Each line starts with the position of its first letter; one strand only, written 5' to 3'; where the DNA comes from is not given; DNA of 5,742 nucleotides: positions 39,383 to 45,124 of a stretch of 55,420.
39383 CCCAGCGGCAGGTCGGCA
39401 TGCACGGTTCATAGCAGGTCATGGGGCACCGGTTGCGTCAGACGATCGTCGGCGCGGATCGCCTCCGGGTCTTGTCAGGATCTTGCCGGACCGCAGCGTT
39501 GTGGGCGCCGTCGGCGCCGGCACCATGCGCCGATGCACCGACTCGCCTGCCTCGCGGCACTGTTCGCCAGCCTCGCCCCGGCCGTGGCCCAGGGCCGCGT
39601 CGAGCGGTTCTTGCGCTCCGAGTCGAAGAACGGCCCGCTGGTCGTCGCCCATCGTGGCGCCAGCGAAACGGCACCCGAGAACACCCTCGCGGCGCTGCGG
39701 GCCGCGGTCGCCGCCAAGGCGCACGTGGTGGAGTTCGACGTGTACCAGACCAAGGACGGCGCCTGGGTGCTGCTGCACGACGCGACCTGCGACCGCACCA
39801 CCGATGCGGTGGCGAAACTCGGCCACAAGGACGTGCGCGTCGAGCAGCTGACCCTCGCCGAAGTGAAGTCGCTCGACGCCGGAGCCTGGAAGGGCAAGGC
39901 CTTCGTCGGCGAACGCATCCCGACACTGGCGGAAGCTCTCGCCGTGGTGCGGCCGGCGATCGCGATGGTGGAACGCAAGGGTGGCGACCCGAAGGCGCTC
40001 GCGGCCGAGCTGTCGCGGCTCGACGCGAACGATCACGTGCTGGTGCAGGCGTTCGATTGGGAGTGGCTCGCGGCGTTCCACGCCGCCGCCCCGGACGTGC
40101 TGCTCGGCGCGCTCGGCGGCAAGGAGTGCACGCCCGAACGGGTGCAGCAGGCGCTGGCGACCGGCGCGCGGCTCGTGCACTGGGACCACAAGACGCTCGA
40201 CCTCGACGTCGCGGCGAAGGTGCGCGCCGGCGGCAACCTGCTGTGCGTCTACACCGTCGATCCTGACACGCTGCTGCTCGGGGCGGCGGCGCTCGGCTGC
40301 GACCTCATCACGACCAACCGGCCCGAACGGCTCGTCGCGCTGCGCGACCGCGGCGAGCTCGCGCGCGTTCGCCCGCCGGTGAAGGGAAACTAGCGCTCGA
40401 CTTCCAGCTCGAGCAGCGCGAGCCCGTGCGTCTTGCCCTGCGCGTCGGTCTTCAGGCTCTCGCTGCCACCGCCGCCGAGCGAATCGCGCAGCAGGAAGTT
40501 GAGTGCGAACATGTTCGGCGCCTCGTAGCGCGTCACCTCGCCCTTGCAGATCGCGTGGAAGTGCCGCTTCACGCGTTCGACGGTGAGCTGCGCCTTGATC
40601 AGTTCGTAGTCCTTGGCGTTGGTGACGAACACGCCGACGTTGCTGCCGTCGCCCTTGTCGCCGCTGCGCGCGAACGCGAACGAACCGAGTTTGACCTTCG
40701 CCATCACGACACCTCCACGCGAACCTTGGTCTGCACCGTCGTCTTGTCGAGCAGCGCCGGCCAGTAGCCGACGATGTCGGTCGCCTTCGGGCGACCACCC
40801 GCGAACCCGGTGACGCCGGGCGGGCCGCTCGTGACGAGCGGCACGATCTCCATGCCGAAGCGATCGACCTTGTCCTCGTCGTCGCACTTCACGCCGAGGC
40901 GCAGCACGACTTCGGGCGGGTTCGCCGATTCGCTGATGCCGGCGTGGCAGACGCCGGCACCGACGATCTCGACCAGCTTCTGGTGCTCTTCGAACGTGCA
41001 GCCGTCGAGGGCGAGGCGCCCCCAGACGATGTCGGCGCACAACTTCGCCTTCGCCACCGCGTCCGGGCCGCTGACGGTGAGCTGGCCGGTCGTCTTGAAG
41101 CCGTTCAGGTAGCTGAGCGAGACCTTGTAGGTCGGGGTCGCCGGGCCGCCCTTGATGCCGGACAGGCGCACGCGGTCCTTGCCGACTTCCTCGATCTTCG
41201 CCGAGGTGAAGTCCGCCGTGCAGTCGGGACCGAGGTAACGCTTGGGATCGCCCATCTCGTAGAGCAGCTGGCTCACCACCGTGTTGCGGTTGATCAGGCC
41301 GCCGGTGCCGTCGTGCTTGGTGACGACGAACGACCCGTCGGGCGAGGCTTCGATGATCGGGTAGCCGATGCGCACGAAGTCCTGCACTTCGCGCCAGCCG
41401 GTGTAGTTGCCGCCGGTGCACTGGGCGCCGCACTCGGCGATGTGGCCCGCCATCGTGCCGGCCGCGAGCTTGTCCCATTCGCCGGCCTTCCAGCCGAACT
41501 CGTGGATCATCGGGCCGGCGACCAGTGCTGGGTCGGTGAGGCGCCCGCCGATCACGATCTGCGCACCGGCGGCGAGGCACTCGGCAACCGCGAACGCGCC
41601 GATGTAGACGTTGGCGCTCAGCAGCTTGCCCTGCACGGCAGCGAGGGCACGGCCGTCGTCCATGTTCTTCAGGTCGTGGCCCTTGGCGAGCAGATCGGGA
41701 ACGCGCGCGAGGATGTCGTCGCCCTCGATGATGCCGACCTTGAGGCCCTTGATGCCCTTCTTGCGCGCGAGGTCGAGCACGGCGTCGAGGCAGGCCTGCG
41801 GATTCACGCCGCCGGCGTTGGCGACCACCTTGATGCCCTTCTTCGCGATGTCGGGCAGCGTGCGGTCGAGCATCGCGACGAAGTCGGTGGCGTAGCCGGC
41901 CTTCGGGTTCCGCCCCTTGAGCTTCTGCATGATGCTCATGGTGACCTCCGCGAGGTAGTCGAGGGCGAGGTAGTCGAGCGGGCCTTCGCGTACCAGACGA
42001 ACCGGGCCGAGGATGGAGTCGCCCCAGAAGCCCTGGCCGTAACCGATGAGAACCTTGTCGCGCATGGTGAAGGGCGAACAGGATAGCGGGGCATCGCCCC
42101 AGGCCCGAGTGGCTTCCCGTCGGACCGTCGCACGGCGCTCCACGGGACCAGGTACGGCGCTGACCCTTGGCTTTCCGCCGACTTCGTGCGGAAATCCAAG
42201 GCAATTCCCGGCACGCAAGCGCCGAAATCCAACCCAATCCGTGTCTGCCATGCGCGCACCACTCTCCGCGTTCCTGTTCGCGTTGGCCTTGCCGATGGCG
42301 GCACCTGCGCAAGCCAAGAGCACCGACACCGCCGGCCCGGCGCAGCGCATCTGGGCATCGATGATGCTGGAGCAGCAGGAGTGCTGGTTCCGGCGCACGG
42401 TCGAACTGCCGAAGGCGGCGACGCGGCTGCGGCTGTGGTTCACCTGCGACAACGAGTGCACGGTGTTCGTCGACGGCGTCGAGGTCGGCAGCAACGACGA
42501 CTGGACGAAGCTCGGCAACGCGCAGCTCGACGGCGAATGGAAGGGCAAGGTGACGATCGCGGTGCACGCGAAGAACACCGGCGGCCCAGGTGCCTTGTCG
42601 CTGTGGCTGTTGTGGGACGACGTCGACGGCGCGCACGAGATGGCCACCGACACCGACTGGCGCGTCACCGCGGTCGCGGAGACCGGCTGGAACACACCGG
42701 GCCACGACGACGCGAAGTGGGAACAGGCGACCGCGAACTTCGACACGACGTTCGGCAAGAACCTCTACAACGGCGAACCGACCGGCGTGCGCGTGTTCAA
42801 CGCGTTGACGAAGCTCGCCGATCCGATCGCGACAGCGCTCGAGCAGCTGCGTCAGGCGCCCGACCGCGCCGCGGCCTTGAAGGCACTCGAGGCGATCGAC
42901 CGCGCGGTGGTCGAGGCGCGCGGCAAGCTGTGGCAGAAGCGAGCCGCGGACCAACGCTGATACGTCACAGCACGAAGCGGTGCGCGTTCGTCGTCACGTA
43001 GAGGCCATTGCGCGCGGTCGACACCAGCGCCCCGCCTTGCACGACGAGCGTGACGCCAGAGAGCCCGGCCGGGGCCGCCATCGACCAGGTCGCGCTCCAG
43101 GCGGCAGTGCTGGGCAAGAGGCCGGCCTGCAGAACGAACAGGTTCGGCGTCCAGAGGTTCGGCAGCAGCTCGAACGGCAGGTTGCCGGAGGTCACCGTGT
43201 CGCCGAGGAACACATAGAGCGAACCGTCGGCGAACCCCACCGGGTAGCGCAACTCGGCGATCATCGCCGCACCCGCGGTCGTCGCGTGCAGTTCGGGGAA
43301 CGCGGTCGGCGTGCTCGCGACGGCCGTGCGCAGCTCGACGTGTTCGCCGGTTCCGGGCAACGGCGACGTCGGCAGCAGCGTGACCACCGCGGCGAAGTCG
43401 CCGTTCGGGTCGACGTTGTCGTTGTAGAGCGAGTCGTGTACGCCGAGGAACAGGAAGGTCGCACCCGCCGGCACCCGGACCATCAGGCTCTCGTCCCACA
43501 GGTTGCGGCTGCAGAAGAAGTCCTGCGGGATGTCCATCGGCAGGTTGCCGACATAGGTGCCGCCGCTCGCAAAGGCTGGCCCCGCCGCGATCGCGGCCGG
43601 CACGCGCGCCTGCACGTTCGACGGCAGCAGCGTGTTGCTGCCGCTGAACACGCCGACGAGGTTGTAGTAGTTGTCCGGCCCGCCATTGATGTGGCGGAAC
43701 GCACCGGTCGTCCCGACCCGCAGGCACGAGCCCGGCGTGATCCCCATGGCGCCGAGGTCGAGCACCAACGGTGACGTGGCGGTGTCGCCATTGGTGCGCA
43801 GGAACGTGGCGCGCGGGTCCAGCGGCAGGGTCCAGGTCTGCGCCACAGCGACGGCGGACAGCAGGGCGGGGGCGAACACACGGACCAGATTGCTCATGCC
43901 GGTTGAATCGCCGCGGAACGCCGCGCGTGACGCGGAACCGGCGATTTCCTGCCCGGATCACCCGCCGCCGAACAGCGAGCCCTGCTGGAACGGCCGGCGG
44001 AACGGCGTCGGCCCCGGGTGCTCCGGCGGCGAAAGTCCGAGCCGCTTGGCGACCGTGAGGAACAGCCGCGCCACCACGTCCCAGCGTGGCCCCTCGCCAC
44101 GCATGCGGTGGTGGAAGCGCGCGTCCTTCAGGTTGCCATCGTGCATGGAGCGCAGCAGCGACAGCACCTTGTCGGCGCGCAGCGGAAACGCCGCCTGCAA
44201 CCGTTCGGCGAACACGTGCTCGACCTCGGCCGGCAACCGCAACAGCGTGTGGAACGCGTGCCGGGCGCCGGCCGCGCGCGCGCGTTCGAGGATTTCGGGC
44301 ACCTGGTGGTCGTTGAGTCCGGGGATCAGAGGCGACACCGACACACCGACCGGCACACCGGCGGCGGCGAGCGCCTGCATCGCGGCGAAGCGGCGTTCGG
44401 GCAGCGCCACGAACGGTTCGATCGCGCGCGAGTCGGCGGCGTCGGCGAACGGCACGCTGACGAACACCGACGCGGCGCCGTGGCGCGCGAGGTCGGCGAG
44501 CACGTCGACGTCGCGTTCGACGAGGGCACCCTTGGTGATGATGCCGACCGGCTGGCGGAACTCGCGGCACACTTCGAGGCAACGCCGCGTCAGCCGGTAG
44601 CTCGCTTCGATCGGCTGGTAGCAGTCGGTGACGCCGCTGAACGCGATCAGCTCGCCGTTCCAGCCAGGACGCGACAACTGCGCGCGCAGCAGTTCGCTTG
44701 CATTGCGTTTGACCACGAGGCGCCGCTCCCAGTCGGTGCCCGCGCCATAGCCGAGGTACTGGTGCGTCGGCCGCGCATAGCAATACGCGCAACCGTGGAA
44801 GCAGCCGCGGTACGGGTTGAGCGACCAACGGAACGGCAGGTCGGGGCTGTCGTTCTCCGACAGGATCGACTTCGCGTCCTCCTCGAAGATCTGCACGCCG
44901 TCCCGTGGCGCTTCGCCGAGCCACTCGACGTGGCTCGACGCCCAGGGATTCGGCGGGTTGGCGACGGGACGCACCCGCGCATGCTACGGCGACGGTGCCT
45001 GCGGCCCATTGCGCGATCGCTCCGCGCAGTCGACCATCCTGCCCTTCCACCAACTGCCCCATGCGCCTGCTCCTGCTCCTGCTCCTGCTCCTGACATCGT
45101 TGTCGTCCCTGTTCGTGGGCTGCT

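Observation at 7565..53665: Near-universal Gln at the +1 position after AxA in signal peptides (a Q-rule-like secretome signature)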

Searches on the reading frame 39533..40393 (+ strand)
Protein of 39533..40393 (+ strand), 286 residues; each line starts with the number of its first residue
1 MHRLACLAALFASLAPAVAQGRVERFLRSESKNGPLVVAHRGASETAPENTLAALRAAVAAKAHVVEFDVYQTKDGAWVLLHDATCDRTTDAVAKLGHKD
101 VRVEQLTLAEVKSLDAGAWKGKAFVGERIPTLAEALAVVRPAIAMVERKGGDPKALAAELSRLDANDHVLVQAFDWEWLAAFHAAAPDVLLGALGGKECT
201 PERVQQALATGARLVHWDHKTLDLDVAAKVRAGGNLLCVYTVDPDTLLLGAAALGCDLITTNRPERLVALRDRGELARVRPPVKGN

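Call 12: search_protein_families(library=pfam, proteins=[window:39533-40393:+], max_evalue=0.01)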
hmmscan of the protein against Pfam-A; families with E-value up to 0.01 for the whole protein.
window:39533-40393:+ (286 aa): 1 family
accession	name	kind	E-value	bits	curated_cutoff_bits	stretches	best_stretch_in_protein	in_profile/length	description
PF03009.23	GDPD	-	7.8e-33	115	23.6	1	40-265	1-243/244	Glycerophosphoryl diester phosphodiesterase family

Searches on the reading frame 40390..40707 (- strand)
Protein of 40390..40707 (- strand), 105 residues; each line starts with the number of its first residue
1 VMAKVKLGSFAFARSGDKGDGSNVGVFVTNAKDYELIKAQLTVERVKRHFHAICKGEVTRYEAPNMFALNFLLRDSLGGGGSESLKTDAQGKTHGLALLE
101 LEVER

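Call 15: search_protein_families(library=pfam, proteins=[window:40390-40707:-], max_evalue=0.01)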
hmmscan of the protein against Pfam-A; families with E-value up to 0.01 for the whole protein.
window:40390-40707:- (105 aa): 1 family
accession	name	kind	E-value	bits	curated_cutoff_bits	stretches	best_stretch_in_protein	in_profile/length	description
PF23544.1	AtuA_ferredoxin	-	1.7e-26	93.2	27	1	5-103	1-112/113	AtuA ferredoxin-like domain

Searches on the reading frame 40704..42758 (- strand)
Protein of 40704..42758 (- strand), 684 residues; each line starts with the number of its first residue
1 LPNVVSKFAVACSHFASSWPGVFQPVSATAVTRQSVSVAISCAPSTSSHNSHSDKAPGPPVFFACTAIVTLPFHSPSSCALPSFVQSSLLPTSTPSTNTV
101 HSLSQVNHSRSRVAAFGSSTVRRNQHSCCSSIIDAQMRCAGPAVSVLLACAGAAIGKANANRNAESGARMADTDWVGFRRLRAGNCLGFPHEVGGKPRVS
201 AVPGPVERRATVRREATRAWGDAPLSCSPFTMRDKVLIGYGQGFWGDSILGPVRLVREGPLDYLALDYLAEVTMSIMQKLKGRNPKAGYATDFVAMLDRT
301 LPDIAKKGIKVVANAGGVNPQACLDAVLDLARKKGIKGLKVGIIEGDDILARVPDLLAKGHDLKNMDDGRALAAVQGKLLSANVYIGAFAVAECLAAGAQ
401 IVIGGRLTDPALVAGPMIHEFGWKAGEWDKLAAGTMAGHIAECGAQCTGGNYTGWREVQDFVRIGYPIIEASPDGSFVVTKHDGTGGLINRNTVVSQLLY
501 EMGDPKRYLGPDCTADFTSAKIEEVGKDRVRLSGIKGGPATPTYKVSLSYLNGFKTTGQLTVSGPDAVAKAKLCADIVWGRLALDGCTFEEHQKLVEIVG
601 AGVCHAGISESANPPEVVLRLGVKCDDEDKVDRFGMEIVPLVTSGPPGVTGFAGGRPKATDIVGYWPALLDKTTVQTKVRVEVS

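Call 12: search_protein_families(library=pfam, proteins=[window:40704-42758:-], max_evalue=0.01)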
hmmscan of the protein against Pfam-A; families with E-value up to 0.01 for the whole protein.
window:40704-42758:- (684 aa): 1 family
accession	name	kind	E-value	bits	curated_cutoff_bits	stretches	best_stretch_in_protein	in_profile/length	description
PF07287.17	AtuA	-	3.9e-146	487.7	22.8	1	236-680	1-436/437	Acyclic terpene utilisation family protein AtuA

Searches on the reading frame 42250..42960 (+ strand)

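Call 12: search_protein_families(library=pfam, proteins=[window:42250-42960:+], max_evalue=0.01)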
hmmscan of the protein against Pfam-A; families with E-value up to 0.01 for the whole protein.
window:42250-42960:+ (236 aa): 0 families

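Call 55: search_protein_families(library=ncbifam, proteins=[window:42250-42960:+], max_evalue=0.01)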
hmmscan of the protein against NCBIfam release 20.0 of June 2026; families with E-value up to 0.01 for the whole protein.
window:42250-42960:+ (236 aa): 1 family
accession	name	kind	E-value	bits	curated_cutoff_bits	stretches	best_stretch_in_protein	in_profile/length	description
NF041573.1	rhamnosid_Stmyc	equivalog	7.6e-14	50.5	1720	1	42-162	153-282/1028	alpha-L-rhamnosidase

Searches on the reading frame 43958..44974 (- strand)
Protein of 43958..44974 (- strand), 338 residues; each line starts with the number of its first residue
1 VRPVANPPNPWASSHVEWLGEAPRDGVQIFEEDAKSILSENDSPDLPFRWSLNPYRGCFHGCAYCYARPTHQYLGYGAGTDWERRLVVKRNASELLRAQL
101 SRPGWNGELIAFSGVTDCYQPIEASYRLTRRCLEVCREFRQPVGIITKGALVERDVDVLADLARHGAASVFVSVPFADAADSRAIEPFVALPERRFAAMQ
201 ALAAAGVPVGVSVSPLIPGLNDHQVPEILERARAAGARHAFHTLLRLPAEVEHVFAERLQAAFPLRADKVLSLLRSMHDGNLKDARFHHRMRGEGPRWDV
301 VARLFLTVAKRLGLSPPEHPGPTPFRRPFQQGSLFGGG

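Call 15: search_protein_families(library=pfam, proteins=[window:43958-44974:-], max_evalue=0.01)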
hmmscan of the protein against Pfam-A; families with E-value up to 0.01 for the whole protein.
window:43958-44974:- (338 aa): 1 family
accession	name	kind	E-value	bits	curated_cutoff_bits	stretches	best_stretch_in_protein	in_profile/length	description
PF04055.27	Radical_SAM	-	3.1e-15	57.2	29.5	1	53-231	2-165/166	Radical SAM superfamily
